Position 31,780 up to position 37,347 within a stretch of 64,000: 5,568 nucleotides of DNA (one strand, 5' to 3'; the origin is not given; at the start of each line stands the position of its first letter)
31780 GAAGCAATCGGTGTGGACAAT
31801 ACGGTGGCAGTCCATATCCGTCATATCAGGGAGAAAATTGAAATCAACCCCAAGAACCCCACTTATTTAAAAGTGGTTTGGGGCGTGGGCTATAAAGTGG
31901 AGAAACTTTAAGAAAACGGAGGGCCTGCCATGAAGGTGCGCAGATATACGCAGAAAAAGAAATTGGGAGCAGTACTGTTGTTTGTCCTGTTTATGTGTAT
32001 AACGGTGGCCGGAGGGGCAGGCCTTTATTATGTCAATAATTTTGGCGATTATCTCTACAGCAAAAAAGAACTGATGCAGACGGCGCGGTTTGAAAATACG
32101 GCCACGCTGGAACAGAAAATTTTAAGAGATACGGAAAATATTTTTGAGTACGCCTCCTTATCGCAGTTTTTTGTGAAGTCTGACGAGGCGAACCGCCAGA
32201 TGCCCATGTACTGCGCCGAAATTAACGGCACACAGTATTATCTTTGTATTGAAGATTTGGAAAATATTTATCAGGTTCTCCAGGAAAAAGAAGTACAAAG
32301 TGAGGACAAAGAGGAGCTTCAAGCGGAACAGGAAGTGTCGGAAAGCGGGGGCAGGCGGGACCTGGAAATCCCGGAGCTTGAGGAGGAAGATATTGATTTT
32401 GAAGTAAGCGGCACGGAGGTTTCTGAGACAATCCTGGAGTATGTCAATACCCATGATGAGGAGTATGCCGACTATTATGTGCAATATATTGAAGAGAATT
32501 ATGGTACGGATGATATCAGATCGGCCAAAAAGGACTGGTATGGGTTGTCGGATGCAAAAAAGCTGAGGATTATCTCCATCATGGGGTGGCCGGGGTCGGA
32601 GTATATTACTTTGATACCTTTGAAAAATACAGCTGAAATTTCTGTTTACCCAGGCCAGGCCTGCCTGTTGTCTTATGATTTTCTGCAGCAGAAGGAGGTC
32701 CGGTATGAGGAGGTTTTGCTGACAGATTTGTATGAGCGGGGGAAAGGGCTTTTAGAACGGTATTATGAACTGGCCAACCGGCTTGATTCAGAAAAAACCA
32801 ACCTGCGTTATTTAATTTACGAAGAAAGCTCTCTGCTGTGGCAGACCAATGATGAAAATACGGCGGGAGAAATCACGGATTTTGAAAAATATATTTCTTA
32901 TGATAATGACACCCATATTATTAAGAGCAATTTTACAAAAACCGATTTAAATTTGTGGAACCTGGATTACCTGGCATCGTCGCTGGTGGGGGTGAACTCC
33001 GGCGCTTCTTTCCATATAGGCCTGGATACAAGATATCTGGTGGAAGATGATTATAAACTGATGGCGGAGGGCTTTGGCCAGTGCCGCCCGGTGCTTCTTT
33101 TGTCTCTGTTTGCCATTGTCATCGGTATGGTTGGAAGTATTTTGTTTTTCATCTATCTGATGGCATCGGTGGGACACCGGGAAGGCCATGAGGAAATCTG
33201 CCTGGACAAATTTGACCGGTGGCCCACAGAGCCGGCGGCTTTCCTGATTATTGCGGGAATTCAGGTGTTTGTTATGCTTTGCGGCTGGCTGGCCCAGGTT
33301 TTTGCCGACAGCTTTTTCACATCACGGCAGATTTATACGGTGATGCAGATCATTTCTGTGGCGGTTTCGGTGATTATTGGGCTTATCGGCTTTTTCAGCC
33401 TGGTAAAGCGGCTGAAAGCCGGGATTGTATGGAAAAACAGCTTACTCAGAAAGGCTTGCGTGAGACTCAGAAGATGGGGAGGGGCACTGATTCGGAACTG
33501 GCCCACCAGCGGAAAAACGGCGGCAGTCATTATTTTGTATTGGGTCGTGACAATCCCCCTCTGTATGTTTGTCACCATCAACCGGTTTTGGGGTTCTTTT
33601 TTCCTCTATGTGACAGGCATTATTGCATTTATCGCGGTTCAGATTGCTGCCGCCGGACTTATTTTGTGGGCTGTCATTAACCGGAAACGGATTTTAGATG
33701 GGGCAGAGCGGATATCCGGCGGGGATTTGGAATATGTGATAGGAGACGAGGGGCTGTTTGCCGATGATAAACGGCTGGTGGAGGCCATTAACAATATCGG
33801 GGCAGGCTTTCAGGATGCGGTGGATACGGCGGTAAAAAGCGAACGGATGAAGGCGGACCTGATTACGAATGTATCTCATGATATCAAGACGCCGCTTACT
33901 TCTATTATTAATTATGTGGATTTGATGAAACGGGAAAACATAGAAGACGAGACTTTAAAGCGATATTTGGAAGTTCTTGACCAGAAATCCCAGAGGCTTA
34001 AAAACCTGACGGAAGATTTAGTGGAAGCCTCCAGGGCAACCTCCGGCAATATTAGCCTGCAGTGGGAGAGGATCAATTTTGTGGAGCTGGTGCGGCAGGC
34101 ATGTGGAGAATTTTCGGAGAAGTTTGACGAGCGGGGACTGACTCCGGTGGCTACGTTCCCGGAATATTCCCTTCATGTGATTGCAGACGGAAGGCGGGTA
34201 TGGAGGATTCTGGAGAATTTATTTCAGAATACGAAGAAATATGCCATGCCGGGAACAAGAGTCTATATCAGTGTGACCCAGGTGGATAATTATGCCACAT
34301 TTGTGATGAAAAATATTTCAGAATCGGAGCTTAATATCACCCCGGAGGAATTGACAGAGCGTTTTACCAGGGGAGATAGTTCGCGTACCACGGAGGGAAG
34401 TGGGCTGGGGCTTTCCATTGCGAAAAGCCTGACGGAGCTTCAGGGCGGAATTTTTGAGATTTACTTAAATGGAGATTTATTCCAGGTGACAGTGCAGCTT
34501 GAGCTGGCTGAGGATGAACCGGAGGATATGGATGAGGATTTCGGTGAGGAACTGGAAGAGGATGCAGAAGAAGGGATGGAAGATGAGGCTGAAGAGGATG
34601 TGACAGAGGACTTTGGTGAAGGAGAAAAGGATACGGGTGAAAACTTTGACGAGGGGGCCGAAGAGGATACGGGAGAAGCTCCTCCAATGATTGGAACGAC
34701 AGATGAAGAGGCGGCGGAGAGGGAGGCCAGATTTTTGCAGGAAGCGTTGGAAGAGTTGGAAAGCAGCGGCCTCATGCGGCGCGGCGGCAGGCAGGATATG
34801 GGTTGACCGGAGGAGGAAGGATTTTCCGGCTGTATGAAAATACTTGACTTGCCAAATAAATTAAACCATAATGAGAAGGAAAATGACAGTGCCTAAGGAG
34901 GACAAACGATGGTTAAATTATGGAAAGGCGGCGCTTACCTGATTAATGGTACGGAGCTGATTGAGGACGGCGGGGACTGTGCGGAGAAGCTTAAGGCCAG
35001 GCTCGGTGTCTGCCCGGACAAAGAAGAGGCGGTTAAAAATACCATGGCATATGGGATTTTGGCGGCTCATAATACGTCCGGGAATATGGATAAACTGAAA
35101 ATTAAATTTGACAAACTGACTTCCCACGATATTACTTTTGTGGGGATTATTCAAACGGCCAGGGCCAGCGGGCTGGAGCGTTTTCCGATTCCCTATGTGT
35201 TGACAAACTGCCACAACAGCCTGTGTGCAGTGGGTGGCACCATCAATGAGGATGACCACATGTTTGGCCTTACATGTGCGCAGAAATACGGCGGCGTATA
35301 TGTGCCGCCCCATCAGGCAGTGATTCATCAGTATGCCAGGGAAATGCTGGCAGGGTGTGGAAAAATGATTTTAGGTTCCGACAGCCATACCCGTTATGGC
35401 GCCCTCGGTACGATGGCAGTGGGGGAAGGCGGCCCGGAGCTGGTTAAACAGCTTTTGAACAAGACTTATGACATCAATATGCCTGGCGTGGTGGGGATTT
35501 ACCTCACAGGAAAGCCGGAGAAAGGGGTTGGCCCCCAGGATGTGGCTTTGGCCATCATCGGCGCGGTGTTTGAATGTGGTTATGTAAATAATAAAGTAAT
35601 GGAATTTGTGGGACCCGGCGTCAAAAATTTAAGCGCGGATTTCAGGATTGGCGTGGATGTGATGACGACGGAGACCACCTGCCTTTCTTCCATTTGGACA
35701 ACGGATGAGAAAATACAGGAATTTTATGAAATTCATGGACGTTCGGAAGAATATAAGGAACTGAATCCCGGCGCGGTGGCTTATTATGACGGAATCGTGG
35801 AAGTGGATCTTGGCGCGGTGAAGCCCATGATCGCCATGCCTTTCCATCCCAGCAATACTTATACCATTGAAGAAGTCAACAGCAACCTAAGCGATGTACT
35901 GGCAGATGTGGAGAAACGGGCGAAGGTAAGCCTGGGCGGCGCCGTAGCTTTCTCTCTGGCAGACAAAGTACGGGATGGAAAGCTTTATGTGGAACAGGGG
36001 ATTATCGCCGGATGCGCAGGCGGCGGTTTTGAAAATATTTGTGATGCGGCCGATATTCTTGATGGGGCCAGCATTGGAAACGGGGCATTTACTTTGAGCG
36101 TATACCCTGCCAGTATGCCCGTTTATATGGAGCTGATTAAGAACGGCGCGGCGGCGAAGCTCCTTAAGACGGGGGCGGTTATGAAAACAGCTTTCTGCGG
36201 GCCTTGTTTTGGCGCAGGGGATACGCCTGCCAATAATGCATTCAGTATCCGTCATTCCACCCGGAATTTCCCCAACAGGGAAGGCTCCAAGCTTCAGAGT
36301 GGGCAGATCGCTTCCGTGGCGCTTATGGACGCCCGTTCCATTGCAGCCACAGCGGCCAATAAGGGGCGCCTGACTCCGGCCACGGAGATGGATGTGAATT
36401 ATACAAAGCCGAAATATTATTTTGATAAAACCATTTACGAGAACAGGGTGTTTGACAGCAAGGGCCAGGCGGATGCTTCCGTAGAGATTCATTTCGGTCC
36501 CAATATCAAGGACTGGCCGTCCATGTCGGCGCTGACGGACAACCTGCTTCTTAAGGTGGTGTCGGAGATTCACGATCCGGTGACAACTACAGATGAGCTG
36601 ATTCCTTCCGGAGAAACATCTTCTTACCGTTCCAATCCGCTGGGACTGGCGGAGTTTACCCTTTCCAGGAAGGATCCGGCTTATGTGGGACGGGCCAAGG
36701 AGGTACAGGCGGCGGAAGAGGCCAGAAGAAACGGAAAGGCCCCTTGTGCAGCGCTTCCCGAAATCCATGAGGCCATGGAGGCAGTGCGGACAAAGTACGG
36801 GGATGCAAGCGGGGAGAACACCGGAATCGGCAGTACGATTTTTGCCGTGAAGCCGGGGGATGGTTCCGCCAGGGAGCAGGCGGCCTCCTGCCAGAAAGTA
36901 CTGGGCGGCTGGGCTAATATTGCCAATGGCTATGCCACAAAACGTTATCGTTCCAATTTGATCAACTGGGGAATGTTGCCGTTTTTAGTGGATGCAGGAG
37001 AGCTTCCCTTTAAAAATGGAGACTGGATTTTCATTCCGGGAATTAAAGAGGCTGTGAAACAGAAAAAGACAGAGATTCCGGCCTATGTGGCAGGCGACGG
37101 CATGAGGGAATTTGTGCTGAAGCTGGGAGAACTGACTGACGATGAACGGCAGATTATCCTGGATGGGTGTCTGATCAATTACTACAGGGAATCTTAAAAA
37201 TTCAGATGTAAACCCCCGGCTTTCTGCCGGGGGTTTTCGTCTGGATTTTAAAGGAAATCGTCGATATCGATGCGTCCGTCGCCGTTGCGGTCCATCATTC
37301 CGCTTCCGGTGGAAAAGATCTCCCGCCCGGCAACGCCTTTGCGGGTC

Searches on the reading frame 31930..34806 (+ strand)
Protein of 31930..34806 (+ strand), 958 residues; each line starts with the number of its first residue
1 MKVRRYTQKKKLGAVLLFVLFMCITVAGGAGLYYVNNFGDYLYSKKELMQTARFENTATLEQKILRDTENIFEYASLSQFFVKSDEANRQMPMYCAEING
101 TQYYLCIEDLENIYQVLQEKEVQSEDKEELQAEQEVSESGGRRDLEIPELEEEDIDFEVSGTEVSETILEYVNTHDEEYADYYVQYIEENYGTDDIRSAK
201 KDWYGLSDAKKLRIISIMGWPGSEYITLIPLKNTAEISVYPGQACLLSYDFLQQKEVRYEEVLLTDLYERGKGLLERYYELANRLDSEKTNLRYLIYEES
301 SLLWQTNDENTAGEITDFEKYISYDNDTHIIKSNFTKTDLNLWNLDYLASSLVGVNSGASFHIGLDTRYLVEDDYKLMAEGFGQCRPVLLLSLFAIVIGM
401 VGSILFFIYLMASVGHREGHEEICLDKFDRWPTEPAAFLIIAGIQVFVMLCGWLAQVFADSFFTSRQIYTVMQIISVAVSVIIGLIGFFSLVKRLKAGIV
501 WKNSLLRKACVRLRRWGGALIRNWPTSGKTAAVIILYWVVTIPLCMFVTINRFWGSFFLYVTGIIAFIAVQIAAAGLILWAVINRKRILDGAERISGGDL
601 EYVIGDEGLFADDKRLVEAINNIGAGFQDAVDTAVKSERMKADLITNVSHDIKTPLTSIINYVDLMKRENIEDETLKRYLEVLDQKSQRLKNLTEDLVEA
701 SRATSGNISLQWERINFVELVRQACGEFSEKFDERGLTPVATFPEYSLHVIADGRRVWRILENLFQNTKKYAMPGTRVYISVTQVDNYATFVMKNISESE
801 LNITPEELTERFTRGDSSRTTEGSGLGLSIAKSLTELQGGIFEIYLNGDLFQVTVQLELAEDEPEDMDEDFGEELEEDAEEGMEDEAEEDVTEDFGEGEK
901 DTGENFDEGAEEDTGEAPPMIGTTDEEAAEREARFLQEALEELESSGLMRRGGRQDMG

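Call 50: search_protein_families(library=pfam, proteins=[window:31930-34806:+], max_evalue=0.00001)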
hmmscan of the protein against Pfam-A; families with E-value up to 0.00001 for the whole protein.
window:31930-34806:+ (958 aa): 2 families
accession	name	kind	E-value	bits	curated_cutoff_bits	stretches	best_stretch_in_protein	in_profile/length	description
PF00512.31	HisKA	-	5.4e-16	58.8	26.9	1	641-706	2-66/66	His Kinase A (phospho-acceptor) domain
PF02518.31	HATPase_c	-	9.3e-12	45.8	26.4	1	753-846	2-93/111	Histidine kinase-, DNA gyrase B-, and HSP90-like ATPase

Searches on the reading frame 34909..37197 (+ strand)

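Call 50: search_protein_families(library=pfam, proteins=[window:34909-37197:+], max_evalue=0.00001)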
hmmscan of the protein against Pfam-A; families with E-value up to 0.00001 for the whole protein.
window:34909-37197:+ (762 aa): 1 family
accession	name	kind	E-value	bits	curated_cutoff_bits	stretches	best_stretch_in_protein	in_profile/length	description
PF00330.25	Aconitase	-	3.3e-91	307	28.7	1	50-479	3-462/463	Aconitase family (aconitate hydratase)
